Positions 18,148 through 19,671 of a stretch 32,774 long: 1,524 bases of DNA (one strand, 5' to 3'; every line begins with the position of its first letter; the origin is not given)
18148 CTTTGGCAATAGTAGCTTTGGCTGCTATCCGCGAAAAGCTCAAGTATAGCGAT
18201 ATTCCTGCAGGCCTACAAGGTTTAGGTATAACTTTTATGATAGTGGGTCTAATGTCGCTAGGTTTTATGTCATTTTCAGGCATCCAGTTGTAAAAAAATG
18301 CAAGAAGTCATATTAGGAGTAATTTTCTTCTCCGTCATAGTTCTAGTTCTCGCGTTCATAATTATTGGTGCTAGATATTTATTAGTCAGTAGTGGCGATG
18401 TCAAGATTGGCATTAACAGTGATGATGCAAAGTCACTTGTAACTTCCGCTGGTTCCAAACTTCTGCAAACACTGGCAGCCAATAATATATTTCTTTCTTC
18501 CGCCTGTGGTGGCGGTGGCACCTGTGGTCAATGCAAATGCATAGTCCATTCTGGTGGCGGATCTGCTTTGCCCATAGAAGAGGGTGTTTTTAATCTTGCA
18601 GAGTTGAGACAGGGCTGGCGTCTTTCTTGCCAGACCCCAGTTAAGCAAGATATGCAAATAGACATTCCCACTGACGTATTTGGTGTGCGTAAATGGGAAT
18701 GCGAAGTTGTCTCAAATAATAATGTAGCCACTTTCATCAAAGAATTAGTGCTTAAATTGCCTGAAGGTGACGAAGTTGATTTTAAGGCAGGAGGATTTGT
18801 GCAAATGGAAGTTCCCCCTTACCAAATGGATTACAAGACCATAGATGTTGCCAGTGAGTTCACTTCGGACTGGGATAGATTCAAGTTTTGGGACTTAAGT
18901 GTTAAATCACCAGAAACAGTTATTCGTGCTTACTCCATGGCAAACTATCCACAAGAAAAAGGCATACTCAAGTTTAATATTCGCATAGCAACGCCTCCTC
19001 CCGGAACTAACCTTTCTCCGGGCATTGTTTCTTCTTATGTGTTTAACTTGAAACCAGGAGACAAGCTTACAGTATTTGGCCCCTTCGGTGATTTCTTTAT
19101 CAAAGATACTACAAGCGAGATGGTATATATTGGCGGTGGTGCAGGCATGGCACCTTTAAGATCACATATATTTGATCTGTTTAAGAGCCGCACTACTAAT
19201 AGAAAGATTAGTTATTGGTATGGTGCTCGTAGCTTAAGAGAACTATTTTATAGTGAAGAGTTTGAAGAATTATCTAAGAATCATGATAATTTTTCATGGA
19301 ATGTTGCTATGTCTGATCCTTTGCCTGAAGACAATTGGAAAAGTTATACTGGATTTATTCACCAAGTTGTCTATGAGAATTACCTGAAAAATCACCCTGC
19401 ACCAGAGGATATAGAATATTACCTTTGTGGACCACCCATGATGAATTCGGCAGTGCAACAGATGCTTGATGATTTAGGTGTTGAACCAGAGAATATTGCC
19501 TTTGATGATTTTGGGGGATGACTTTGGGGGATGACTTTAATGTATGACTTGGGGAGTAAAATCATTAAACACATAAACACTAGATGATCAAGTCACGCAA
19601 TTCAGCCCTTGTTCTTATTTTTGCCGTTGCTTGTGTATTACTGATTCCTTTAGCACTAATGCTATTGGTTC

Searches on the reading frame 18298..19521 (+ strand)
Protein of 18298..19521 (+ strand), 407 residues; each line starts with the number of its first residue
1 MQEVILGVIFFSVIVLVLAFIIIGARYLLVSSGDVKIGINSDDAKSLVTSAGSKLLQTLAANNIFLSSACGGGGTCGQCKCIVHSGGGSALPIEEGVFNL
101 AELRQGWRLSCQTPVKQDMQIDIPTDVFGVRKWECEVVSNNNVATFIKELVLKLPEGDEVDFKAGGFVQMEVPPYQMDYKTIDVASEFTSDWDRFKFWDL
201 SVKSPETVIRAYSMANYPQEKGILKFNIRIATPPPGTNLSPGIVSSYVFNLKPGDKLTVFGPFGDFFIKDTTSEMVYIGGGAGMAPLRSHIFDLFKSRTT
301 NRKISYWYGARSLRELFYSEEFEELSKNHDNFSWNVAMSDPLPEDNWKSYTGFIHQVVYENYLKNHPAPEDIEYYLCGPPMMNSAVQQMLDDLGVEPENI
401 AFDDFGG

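Call 75: search_protein_families(library=pfam, alignment_id=A8, max_evalue=0.00001)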
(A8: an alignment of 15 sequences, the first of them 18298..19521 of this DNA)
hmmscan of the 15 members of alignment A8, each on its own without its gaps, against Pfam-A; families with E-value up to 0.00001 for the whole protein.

A. member 1, window:18298-19521:+ (407 aa): 3 families
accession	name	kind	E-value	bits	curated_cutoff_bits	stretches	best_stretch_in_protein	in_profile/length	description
PF00175.26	NAD_binding_1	-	2.6e-16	60.7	22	1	278-387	2-108/109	Oxidoreductase NAD-binding domain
PF00970.30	FAD_binding_6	-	3.2e-09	37.5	21.1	1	202-266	40-97/99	Oxidoreductase FAD-binding domain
PF00111.32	Fer2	-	9e-09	35.6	21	1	49-116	12-77/77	2Fe-2S iron-sulfur cluster binding domain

B. families by the number of members that match (of 15 scanned): 19 families
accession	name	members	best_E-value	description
PF13444.12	Acetyltransf_5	2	4.1e-25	Acetyltransferase (GNAT) domain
PF00370.27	FGGY_N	1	1.2e-69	FGGY family of carbohydrate kinases, N-terminal domain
PF01641.26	SelR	1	4.7e-42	SelR domain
PF02782.22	FGGY_C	1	1.5e-41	FGGY family of carbohydrate kinases, C-terminal domain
PF02878.22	PGM_PMM_I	1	8.1e-35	Phosphoglucomutase/phosphomannomutase, alpha/beta/alpha domain I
PF00005.33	ABC_tran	1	1e-33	ABC transporter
PF00696.33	AA_kinase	1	3.1e-32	Amino acid kinase family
PF02879.22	PGM_PMM_II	1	1.5e-25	Phosphoglucomutase/phosphomannomutase, alpha/beta/alpha domain II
PF02880.22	PGM_PMM_III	1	9e-25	Phosphoglucomutase/phosphomannomutase, alpha/beta/alpha domain III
PF01569.27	PAP2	1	8.9e-23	PAP2 superfamily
PF08713.17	DNA_alkylation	1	1.7e-18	DNA alkylation repair enzyme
PF00175.26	NAD_binding_1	1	2.6e-16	Oxidoreductase NAD-binding domain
PF00408.26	PGM_PMM_IV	1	2e-14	Phosphoglucomutase/phosphomannomutase, C-terminal domain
PF00528.27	BPD_transp_1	1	7.5e-12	Binding-protein-dependent transport system inner membrane component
PF00970.30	FAD_binding_6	1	3.2e-09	Oxidoreductase FAD-binding domain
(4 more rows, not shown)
